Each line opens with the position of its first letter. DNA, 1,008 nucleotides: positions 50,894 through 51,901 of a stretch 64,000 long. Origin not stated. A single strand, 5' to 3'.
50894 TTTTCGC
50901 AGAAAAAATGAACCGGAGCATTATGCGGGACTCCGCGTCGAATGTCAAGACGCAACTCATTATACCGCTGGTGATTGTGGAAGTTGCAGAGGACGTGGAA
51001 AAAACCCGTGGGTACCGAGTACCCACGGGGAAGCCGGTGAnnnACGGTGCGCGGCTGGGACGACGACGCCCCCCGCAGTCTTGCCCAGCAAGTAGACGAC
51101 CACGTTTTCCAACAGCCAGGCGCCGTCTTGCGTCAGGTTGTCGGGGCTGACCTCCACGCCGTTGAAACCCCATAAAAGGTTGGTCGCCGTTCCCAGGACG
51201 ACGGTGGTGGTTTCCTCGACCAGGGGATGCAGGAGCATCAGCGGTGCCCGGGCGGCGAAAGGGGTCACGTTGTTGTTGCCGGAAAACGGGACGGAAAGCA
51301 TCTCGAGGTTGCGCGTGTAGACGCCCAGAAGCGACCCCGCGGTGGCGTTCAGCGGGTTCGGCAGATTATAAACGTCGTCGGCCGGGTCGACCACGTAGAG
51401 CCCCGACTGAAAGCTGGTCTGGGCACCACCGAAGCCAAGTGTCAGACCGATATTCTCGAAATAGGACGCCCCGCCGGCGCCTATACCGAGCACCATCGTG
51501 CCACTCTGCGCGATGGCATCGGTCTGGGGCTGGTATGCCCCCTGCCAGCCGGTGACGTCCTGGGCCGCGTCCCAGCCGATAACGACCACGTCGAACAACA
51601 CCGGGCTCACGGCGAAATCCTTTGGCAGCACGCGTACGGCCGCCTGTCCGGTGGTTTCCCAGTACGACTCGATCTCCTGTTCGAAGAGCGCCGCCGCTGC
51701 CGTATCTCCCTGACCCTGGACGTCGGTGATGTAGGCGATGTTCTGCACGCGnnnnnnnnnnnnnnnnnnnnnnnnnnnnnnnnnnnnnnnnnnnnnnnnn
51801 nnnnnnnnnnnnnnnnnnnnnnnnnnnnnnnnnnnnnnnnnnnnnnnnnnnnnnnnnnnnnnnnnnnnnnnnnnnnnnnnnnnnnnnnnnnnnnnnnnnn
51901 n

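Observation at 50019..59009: Envelope phospho-signalling neighbourhood: a PEGA/Ig-ectodomain Ser/Thr kinase operon with three surface proteins, a divergent PP2C, an FHA protein and an outer-membrane barrel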

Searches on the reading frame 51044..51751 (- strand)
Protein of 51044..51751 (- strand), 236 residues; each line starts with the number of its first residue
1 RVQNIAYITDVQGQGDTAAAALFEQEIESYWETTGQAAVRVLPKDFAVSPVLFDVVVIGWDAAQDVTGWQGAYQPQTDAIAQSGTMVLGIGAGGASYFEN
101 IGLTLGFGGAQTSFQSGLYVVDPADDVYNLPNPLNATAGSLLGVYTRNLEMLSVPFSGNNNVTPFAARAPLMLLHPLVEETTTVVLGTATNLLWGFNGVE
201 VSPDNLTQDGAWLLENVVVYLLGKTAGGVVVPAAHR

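Call 81: search_protein_representatives(alignment_id=A8)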
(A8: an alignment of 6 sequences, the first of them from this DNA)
Query: 6 sequences, 237 profile positions. Proteins with E-value up to 0.001 (for the whole library): 750; up to 1e-10: 472; up to 1e-30: 30. The best 150 are listed.
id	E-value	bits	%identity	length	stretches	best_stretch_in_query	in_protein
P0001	1.7e-102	358.1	-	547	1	1-237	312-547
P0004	2.3e-98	344.5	-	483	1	2-235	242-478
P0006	1.1e-80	286.6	-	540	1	1-236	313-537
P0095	9.2e-75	267.3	-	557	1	1-233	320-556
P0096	7.3e-71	254.5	-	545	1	2-232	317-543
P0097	7.2e-63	228.4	-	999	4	14-220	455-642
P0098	8.3e-62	224.9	-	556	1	2-231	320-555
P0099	6.6e-60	218.7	-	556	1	1-229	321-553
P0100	5.6e-58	212.4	-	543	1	2-224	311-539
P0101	8.9e-57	208.4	-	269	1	2-233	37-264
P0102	6.6e-51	189.2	-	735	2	4-224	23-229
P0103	2.1e-49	184.3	-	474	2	14-224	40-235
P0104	4.6e-47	176.6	-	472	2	12-224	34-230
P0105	4.1e-46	173.5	-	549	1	2-230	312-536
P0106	1.3e-42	162.1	-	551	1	2-233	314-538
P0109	4.6e-38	147.2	-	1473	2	41-227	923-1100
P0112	2.0e-34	135.3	-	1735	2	52-225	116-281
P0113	2.0e-34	135.3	-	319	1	5-224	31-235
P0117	5.8e-33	130.5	-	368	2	3-227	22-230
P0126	1.0e-28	116.6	-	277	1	8-226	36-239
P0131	9.6e-28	113.4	-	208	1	5-220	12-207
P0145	2.5e-25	105.5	-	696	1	19-222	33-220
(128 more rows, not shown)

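Call 82: search_protein_families(library=pfam, max_evalue=0.001, proteins=[P0097, P0102, P0103, P0109, P0112, P0113, P0117, P0126, P0131, P0145])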
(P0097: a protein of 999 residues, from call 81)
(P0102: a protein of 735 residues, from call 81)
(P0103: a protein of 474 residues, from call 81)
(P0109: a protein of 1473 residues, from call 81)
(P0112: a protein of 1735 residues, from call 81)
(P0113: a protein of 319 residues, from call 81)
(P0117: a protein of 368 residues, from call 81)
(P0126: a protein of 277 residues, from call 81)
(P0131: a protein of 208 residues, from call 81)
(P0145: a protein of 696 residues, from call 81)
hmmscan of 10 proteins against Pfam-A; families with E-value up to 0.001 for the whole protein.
P0097 (999 aa): 0 families

P0102 (735 aa): 2 families
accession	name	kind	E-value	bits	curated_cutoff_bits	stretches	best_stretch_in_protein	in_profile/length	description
PF18962.6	Por_Secre_tail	-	5.1e-11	43.1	27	1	657-732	2-74/75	Secretion system C-terminal sorting domain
PF13385.13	Laminin_G_3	-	3.5e-10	40.7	27.6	1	523-635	30-145/151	Concanavalin A-like lectin/glucanases superfamily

P0103 (474 aa): 0 families

P0109 (1473 aa): 3 families
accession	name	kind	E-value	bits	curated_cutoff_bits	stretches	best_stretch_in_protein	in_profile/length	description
PF07705.17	CARDB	-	2.9e-11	43.9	22.7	1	267-361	15-98/101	CARDB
PF00413.30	Peptidase_M10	-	7.4e-07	29.6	24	1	129-187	84-135/159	Matrixin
PF10462.15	Peptidase_M66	-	0.0005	19.6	20.6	1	157-208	184-238/306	Peptidase M66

P0112 (1735 aa): 3 families
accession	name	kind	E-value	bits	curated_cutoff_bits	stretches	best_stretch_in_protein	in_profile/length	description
PF00082.27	Peptidase_S8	-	1.7e-32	113.4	21.8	1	490-777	1-280/288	Subtilase family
PF13519.12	VWA_2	-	4.5e-09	37.3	27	1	1089-1201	3-106/107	von Willebrand factor type A domain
PF04151.21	PPC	-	0.00022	22.4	25.9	0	838-952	5-69/70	Bacterial pre-peptidase C-terminal domain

P0113 (319 aa): 0 families

P0117 (368 aa): 0 families

P0126 (277 aa): 0 families

P0131 (208 aa): 0 families

P0145 (696 aa): 16 families
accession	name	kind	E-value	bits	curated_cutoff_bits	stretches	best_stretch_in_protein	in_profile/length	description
PF18911.6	PKD_4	-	1.3e-70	233.9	27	3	318-401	2-85/85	PKD domain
PF00801.26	PKD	-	7.2e-56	186.6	23.5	3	414-489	3-78/80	PKD domain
PF22352.2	K319L-like_PKD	-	6e-28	97.1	27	3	243-310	11-84/84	K319L-like, PKD domain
PF21027.3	Sde0182_C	-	2.5e-13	50.9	27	0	245-298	1-40/83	Cellulose-binding protein Sde0182, C-terminal domain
PF02010.21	REJ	-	6.1e-11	42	25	2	281-358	48-128/452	REJ domain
PF09134.16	Invasin_D3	-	9.2e-11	42.6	33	1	543-636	6-96/98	Invasin, domain 3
PF16403.11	Bact_surface_Ig-like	-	1.4e-08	35.1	27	0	465-492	44-71/71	Bacterial surface protein, Ig-like domain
PF12773.13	DZR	-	1.2e-07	32.2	27.3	1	642-690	1-45/45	Double zinc ribbon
PF18981.6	InlK_D3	-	2.7e-07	31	25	0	465-492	47-73/75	Internalin K domain (D3/D4)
PF16967.11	TcfC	-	1.4e-06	28.2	29.4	0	376-400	43-67/68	E-set like domain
PF13240.11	Zn_Ribbon_1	-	6e-06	26.3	25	0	672-692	2-22/23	zinc-ribbon domain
PF05345.18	He_PIG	-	4e-05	24.4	24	0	326-402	8-96/96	Putative Ig domain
PF07495.19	Y_Y_Y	-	6.4e-05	23.2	26.6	0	272-310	28-62/65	Y_Y_Y domain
PF13248.11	Zn_ribbon_3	-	7.2e-05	22.6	27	0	669-691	2-24/26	zinc-ribbon domain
PF02369.22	Big_1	-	0.00048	20.6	34.9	1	543-635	3-92/93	Bacterial Ig-like domain (group 1)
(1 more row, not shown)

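Call 85: search_solved_structures(query=A10, max_evalue=10)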
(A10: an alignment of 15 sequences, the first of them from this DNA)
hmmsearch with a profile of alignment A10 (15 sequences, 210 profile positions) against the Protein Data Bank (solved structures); distinct sequences matched with E-value up to 10: 23.
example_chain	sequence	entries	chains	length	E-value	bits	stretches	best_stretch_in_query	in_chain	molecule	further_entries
2l69_A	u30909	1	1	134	0.16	14.6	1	4-61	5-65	Rossmann 2x3 fold protein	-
9xv7_A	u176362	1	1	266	0.3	13.7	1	23-62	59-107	C3 cluster PET hydrolase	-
5dql_A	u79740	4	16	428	0.48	13.1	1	10-46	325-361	Isocitrate lyase 1 | Isocitrate lyase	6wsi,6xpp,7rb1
1f61_A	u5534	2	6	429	0.48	13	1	10-46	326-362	ISOCITRATE LYASE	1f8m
6vb9_A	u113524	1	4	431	0.48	13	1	10-46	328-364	Isocitrate lyase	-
1f8i_A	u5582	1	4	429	0.49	13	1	10-46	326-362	ISOCITRATE LYASE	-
7cp1_A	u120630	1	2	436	0.49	13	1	10-46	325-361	Isocitrate lyase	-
6c4a_A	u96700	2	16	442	0.5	13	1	10-46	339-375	Isocitrate lyase 1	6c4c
2cd7_A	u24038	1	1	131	0.59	12.8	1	95-180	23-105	PROTEIN ARSC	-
3my6_A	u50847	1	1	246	0.6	12.7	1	92-144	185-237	Ribosome-inactivating protein momordin I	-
26ln_A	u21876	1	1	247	0.69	12.5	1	92-144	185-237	Ribosome Inactivating Protein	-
3mrw_A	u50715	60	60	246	0.76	12.4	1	92-144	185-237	Ribosome inactivating protein | rRNA N-glycosidase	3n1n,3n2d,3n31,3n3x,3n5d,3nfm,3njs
3mry_A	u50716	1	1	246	0.77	12.4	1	92-144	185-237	Ribosome inactivating protein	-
4heq_A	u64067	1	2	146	0.8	12.3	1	9-53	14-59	Flavodoxin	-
1f8q_A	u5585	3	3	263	0.85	12.2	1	92-144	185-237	ALPHA-MOMORCHARIN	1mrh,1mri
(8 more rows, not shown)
